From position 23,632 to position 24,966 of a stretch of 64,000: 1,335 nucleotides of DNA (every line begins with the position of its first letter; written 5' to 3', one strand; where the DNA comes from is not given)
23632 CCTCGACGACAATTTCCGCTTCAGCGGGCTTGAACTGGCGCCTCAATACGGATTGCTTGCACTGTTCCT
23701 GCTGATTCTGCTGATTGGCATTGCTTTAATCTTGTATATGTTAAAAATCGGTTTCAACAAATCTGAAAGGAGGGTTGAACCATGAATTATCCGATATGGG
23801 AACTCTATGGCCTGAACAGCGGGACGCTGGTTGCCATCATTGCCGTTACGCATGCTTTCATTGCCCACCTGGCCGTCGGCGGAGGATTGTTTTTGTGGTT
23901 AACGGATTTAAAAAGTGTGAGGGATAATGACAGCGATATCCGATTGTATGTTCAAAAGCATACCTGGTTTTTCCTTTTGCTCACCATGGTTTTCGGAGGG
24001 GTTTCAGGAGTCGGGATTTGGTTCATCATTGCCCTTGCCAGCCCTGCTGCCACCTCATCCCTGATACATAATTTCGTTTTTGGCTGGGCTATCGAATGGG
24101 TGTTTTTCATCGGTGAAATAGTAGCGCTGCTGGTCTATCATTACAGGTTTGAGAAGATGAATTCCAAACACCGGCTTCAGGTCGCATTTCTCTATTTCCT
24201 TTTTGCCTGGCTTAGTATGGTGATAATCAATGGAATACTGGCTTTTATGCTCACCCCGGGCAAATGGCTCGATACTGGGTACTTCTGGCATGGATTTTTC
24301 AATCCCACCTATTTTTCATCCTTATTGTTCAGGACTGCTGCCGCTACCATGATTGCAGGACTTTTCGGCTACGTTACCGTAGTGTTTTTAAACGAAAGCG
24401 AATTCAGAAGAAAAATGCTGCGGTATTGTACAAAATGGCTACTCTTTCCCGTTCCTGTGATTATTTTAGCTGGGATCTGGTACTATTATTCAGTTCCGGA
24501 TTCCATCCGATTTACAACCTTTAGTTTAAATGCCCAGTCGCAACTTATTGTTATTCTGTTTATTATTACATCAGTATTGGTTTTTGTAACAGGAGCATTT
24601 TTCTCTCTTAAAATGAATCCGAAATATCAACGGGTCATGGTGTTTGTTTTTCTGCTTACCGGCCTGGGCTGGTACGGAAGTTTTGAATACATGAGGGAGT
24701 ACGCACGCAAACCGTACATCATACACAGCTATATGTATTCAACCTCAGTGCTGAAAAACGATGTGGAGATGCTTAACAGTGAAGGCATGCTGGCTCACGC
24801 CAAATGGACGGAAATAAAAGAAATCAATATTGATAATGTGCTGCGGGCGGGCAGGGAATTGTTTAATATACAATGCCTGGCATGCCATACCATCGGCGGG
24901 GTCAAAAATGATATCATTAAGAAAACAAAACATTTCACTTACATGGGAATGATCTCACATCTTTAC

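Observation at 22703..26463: Two-gene module: 9-TM membrane protein translationally coupled to a CydA-like membrane domain fused to an eight-haem cytochrome c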

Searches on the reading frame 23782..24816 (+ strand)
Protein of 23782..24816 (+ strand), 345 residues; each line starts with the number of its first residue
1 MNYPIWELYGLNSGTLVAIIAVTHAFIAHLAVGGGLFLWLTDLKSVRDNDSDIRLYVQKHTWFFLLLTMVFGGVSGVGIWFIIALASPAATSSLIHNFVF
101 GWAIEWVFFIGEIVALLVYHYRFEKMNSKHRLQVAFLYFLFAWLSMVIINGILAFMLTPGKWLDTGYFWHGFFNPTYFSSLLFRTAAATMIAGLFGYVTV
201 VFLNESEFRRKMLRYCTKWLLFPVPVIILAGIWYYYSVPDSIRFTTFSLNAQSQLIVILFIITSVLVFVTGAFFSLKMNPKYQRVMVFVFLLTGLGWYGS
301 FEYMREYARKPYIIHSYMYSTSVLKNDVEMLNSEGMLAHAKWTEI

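Call 15: search_solved_structures(query=A1, max_evalue=10, show_alignments=3)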
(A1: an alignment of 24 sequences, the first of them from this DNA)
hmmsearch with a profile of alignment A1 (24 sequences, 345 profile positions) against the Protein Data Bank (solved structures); distinct sequences matched with E-value up to 10: 1.
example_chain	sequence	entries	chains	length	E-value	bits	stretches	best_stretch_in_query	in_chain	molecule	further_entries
3r77_A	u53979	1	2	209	1.7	11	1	158-205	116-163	Probable isochorismatase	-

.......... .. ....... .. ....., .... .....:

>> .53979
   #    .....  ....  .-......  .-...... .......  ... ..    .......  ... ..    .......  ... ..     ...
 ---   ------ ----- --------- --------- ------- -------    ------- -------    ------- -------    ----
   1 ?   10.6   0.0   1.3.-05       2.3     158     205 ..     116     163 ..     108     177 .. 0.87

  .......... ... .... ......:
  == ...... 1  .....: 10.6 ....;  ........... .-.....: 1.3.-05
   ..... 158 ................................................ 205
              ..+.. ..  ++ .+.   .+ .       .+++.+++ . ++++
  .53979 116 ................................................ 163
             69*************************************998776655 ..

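Call 16: search_protein_families(library=pfam, alignment_id=A1, max_evalue=10)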
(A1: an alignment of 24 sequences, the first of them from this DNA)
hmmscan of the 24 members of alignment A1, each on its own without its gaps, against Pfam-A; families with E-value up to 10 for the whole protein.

A. member 1, seq(345 aa): 2 families
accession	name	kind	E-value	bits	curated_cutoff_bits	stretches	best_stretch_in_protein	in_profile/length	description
PF11694.13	DUF3290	-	4.2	7.8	31.3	1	256-293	20-57/144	Protein of unknown function (DUF3290)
PF24364.1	DUF7520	-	5.7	7.5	27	1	255-300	10-55/78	Family of unknown function (DUF7520)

B. families by the number of members that match (of 24 scanned): 19 families
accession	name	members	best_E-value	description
PF01654.22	Cyt_bd_oxida_I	8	5.3e-12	Cytochrome bd terminal oxidase subunit I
PF07204.16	Orthoreo_P10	6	0.12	Orthoreovirus membrane fusion protein p10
PF11712.13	Vma12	3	0.28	Endoplasmic reticulum-based factor for assembly of V-ATPase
PF18902.5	DUF5658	2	0.17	Domain of unknown function (DUF5658)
PF10268.14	Tmemb_161AB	1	0.0048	Predicted transmembrane protein 161AB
PF16316.10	DUF4956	1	0.011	Domain of unknown function (DUF4956)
PF16374.11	CIF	1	0.023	Cycle inhibiting factor (CIF)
PF10348.14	DUF2427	1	0.048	Domain of unknown function (DUF2427)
PF14018.11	DUF4234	1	0.06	Domain of unknown function (DUF4234)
PF13567.11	DUF4131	1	0.087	Domain of unknown function (DUF4131)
PF20197.3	DUF6560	1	0.27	Family of unknown function (DUF6560)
PF08999.15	SP_C-Propep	1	0.3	Surfactant protein C, N terminal propeptide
PF09850.14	DotU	1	0.4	Type VI secretion system protein DotU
PF06692.16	MNSV_P7B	1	0.55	Melon necrotic spot virus P7B protein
PF16259.10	DUF4913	1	0.7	Domain of unknown function (DUF4913)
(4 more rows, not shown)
